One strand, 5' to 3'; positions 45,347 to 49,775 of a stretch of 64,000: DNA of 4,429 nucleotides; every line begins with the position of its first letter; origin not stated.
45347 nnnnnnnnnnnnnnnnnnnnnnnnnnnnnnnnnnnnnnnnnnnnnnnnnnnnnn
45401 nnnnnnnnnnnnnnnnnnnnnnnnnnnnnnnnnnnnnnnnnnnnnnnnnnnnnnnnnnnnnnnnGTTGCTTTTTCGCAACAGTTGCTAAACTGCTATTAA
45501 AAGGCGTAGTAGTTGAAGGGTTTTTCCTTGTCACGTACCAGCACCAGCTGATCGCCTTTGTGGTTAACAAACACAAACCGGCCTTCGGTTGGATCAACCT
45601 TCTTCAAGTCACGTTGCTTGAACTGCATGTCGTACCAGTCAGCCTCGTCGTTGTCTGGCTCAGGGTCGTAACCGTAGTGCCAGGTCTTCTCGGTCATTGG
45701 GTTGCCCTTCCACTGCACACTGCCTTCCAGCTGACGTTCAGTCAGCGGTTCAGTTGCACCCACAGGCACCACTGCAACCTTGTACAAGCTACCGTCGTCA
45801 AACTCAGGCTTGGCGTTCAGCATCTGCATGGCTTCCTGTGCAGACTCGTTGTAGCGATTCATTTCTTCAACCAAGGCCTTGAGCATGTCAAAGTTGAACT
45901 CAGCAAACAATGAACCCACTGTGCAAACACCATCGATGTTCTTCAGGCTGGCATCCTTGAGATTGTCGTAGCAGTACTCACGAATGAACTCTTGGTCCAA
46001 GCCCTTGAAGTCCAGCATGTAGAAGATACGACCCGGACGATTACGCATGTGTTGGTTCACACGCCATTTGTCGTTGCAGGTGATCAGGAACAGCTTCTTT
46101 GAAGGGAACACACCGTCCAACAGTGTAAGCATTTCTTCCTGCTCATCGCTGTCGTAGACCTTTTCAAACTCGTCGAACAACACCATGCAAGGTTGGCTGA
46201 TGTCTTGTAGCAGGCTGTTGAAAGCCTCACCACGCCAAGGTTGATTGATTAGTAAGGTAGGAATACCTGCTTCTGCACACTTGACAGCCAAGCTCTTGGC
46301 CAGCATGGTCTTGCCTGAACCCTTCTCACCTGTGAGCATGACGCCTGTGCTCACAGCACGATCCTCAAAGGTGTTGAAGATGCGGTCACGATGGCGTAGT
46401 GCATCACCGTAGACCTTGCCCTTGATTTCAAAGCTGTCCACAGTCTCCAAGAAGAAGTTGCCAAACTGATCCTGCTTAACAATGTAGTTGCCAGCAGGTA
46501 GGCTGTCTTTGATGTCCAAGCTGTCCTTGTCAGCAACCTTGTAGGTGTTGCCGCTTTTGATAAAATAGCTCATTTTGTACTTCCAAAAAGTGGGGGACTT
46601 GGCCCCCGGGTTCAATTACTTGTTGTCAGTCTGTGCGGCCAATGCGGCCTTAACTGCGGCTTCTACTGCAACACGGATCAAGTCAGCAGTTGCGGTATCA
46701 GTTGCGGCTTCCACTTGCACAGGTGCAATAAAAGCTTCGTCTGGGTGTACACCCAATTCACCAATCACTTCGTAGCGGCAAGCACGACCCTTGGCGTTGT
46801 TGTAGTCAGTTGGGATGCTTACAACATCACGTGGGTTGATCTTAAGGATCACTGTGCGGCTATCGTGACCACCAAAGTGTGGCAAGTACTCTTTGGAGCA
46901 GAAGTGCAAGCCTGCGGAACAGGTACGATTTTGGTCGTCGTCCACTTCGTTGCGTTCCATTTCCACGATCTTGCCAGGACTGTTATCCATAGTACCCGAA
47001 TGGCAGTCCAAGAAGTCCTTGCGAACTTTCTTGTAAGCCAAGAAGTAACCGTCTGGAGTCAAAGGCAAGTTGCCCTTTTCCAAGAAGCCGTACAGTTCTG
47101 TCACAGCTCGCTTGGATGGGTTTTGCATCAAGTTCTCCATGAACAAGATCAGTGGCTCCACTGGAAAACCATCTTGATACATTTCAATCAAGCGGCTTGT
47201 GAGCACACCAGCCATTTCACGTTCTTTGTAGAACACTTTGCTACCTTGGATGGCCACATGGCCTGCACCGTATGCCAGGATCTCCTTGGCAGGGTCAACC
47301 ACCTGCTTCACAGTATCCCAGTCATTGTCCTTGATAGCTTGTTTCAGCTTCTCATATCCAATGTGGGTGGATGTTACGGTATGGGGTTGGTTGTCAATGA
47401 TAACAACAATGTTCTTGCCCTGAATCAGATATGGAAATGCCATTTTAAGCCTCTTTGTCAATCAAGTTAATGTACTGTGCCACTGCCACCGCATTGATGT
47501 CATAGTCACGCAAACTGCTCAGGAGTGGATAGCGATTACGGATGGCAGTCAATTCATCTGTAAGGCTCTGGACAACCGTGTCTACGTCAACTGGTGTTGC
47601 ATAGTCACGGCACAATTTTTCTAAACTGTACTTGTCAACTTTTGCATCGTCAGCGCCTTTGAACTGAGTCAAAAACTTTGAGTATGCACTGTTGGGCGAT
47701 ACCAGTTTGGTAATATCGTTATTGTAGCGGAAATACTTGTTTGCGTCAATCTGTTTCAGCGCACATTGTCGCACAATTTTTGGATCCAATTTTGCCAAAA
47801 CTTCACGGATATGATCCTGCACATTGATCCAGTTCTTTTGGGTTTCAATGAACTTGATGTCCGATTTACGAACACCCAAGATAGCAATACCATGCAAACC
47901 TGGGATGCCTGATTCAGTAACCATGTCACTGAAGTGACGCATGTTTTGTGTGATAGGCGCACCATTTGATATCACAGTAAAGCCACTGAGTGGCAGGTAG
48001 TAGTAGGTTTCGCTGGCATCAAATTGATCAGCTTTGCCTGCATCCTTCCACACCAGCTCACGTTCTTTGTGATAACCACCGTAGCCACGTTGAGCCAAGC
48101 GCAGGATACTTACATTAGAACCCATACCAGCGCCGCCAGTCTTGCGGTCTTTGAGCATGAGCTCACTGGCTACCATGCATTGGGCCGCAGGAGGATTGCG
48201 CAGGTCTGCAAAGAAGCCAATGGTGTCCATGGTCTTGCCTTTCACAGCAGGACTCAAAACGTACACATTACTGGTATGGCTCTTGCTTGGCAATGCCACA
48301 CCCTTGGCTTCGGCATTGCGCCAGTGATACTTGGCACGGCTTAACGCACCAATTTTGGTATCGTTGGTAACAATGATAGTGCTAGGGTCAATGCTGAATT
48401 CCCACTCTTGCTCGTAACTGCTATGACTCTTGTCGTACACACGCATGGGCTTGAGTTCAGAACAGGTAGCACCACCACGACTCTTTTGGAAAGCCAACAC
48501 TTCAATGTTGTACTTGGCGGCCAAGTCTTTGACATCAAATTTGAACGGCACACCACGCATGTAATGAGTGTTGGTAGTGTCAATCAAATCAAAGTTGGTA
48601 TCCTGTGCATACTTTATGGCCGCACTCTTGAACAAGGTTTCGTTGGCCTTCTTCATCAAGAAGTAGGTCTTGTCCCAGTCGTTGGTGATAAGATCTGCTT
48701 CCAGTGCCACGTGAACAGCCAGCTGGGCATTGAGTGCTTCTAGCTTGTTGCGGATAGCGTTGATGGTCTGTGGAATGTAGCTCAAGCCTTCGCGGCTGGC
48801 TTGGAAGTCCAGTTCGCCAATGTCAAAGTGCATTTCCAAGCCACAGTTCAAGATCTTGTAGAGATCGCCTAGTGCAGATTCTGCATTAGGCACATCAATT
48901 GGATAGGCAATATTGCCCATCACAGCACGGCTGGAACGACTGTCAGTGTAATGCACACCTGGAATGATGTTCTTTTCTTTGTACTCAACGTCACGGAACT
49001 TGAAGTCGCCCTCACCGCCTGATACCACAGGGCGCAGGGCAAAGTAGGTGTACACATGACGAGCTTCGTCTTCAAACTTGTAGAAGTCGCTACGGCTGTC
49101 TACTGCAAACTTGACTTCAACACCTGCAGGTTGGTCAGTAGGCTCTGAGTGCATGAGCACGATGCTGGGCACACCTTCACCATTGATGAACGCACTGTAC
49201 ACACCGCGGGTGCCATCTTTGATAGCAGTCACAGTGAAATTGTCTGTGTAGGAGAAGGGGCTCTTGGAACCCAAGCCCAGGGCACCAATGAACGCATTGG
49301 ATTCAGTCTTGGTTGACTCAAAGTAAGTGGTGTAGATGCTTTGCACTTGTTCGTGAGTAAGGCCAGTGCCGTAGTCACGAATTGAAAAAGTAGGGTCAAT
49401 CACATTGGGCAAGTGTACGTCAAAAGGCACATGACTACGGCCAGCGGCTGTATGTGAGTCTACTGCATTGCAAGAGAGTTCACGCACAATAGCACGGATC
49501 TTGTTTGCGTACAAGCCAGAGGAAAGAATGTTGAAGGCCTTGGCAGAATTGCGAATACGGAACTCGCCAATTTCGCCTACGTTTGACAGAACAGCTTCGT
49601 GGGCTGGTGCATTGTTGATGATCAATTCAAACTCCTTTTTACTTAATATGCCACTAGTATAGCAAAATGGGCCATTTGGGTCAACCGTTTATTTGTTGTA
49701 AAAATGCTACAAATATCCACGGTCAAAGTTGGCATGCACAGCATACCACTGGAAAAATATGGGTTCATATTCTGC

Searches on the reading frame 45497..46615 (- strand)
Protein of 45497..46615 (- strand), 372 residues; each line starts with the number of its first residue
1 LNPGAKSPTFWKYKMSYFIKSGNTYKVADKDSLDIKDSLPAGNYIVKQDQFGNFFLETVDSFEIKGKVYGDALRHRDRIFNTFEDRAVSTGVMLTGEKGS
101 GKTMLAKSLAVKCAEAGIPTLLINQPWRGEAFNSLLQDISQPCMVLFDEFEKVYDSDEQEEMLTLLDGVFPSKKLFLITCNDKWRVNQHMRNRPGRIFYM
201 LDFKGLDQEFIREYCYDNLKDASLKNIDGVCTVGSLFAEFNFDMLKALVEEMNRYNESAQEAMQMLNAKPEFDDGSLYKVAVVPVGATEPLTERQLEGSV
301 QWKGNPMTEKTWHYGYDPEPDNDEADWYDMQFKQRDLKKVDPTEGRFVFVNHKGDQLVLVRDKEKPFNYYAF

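Call 9: search_protein_families(library=phrogs, proteins=[window:45497-46615:-], max_evalue=0.001)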
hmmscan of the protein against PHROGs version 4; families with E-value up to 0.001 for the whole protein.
window:45497-46615:- (372 aa): 7 families
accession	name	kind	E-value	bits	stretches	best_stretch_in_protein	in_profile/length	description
phrog_2376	-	other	4.8e-94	316.7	1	18-291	3-277/363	ATPase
phrog_168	-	DNA, RNA and nucleotide metabolism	2.2e-06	28.6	1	89-280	42-224/314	clamp loader of DNA polymerase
phrog_7485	-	unknown function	7.9e-05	22.8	0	90-220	228-376/430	-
phrog_10401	-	other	8.9e-05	22.4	1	86-228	457-610/667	ATPase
phrog_10440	-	unknown function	0.00012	21.7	1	85-210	228-358/483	-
phrog_11838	-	DNA, RNA and nucleotide metabolism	0.00032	21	1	90-207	41-160/420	clamp loader of DNA polymerase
phrog_50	-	DNA, RNA and nucleotide metabolism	0.00089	19.4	0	78-126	358-406/570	DnaC-like helicase loader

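Call 55: search_protein_families(library=ncbifam, proteins=[window:45497-46615:-], max_evalue=0.01)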
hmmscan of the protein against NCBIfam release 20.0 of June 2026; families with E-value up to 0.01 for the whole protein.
window:45497-46615:- (372 aa): 6 families
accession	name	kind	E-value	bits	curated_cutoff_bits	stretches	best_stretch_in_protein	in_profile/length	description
TIGR03420.1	DnaA_homol_Hda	equivalog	3.5e-05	23.5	194.8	1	85-179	34-129/226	DnaA regulatory inactivator Hda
NF053861.1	DS8_antiphage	equivalog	0.0012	16.7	790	1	86-186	367-457/994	anti-phage protein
NF038214.1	IS21_help_AAA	equivalog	0.0016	18.2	200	1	91-124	92-125/232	IS21-like element helper ATPase IstB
NF005992.0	PRK08116.1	subfamily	0.0023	17.1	189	1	82-125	106-150/269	hypothetical protein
NF003069.1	PRK03992.1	subfamily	0.0078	15.4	500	0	90-113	166-189/379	proteasome-activating nucleotidase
TIGR03815.1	CpaE_hom_Actino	equivalog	0.0092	15.1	154.45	0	85-124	109-147/340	septum site-determining protein Ssd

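Call 83: search_protein_families(library=pfam, proteins=[window:45497-46615:-], max_evalue=0.001)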
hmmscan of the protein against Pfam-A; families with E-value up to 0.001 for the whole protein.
window:45497-46615:- (372 aa): 6 families
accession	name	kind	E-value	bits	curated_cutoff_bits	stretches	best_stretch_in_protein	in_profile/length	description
PF00004.35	AAA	-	1e-09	39.4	21.2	1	92-198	1-127/131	ATPase family associated with various cellular activities (AAA)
PF05729.18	NACHT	-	2.4e-07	31.2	26.7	1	92-119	3-30/167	NACHT domain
PF20720.3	nSTAND3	-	3.2e-05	24.1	27.2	1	92-180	20-110/155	Novel STAND NTPase 3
PF25199.1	nSTAND_NTPase5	-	0.00028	21.2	34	1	81-156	30-111/145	Novel STAND NTPase 5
PF14532.12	Sigma54_activ_2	-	0.00036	21.2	25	1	89-182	21-109/138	Sigma-54 interaction domain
PF13481.12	AAA_25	-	0.00087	19.4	27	0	92-133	36-74/195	AAA domain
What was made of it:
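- On Cellular ClpP (peptidase S14): The only AAA+ protein (45497-46615) is generic (calls 55, 83).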

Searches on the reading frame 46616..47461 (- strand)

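Call 9: search_protein_families(library=phrogs, proteins=[window:46616-47461:-], max_evalue=0.001)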
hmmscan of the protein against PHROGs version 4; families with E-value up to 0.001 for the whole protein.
window:46616-47461:- (281 aa): 5 families
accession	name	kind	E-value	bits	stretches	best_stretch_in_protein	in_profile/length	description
phrog_609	-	lysis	5.8e-82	277.1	1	6-236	814-1044/1055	RIIB lysis inhibitor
phrog_11221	-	lysis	4.5e-53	182.2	1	13-267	11-269/543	RIIB lysis inhibitor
phrog_3803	-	lysis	7.3e-53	181.5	1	10-234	280-510/530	RIIB lysis inhibitor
phrog_36818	-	lysis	1.6e-47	162.2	1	97-236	3-145/163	RIIB lysis inhibitor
phrog_2886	-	lysis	7.2e-33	115.3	1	119-238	212-334/552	RIIB lysis inhibitor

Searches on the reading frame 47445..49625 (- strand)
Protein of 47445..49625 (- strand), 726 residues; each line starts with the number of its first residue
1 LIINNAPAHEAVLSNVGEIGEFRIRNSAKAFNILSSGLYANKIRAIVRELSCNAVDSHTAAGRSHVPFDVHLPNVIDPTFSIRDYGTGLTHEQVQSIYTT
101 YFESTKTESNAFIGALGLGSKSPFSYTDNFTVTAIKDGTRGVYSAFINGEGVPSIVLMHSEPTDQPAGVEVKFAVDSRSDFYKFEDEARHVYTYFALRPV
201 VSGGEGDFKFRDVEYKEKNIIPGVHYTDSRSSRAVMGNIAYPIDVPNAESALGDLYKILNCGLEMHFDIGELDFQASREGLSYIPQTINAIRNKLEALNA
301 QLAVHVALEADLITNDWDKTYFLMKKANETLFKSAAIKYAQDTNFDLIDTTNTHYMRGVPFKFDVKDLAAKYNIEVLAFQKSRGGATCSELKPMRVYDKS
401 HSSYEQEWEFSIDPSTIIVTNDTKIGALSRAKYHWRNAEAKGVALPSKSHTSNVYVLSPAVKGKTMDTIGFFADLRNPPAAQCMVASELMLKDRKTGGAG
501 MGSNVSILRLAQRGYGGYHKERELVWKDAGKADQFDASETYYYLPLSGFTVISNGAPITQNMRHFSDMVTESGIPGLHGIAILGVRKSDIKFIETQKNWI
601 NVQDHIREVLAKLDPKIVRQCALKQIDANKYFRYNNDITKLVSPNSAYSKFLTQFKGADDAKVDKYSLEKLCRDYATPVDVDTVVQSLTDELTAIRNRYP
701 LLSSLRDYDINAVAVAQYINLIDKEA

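Call 9: search_protein_families(library=phrogs, proteins=[window:47445-49625:-], max_evalue=0.001)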
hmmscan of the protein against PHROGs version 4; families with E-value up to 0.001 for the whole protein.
window:47445-49625:- (726 aa): 7 families
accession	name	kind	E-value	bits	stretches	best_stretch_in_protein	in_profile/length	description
phrog_612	-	lysis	8.7e-127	426.2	1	1-721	1-721/725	RIIA lysis inhibitor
phrog_609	-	lysis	9e-68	230.2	1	17-310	19-310/1055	RIIB lysis inhibitor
phrog_30832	-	lysis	5e-63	214.8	1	15-334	15-341/735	RIIA lysis inhibitor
phrog_3661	-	lysis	9.3e-55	187.5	3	97-375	175-472/917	RIIA lysis inhibitor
phrog_2979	-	lysis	3.1e-52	179.3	1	9-307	11-318/846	RIIA lysis inhibitor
phrog_24904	-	lysis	1.2e-29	104.4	1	22-317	22-309/695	RIIA lysis inhibitor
phrog_38678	-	lysis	4e-25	89.2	1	31-175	38-185/805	RIIA lysis inhibitor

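Call 10: search_dna_similar(query=window:47445-49625:-, collection=phages, mode=protein, max_rows=15)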
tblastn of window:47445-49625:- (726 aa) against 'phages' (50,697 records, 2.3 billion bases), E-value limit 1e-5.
Records with a match: 2926; places in all: 2936; records where one place covers at least 80% of the query: 2.
Best place of each record, by identity: <60% 2926.
By first word of the organism name: Escherichia 932; Klebsiella 378; Salmonella 288; Vibrio 178; Pseudomonas 118; Shigella 118; Streptomyces 93; Aeromonas 81; Acinetobacter 73; Erwinia 64; and 74 more.
By host as written in the record: - 378; Escherichia coli 367; Klebsiella pneumoniae 130; Escherichia coli O157:H7 54; Pseudomonas aeruginosa 42; Escherichia coli K-12 MG1655 41; Salmonella enterica 38; Streptomyces griseus ATCC 10137 32; and 691 more.
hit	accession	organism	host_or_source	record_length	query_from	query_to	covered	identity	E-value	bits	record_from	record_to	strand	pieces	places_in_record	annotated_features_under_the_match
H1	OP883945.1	Stenotrophomonas phage CM1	Stenotrophomonas maltophilia SRM01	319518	4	621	85%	26.7%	1e-46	185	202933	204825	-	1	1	record has no annotation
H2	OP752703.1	Stenotrophomonas phage RAS14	Stenotrophomonas maltophilia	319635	4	621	85%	26.7%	1e-46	185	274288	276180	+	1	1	hypothetical protein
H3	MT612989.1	Vibrio phage vB_ValM_R11Z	Vibrio alginolyticus NBRC 15630 = ATCC ...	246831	1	436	60%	32.8%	1e-48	191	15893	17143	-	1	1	protein rIIA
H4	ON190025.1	Vibrio phage PVA23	Vibrio sp.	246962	1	436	60%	32.8%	1e-48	191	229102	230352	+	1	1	protein rIIA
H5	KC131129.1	Vibrio phage VH7D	Vibrio harveyi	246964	1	436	60%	32.8%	1e-48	191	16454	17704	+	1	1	protein rIIA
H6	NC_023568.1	Vibrio phage VH7D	Vibrio harveyi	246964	1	436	60%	32.8%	1e-48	191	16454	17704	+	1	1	RIIA lysis inhibitor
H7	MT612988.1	Vibrio phage vB_ValM_R10Z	Vibrio alginolyticus NBRC 15630 = ATCC ...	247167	1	436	60%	32.8%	1e-48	191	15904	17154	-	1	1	protein rIIA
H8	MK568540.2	Vibrio phage Va3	Vibrio alginolyticus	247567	1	436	60%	32.8%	1e-48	191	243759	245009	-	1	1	protein rIIA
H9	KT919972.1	Vibrio phage phi-Grn1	Vibrio alginolyticus V1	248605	1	436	60%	32.8%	1e-48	191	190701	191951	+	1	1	rIIA lysis inhibitor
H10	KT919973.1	Vibrio phage phi-ST2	Vibrio alginolyticus V1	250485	1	436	60%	32.8%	1e-48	191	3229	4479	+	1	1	rIIA lysis inhibitor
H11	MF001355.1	Proteus phage PM2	Proteus mirabilis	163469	1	403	56%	35.1%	1e-54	210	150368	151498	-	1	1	hypothetical protein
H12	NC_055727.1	Proteus phage PM2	Proteus mirabilis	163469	1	403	56%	35.1%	1e-54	210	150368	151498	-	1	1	RIIA lysis inhibitor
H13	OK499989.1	Morganella phage vB_MmoM_Rgz1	Morganella morganii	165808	21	367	48%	40.3%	2e-57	218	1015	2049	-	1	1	putative rIIA protein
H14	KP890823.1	Proteus phage vB_PmiM_Pm5461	Proteus mirabilis 417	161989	1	403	56%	34.6%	4e-53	205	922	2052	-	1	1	RIIA protein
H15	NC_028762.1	Proteus phage vB_PmiM_Pm5461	Proteus mirabilis 417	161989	1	403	56%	34.6%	4e-53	205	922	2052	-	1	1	RIIA lysis inhibitor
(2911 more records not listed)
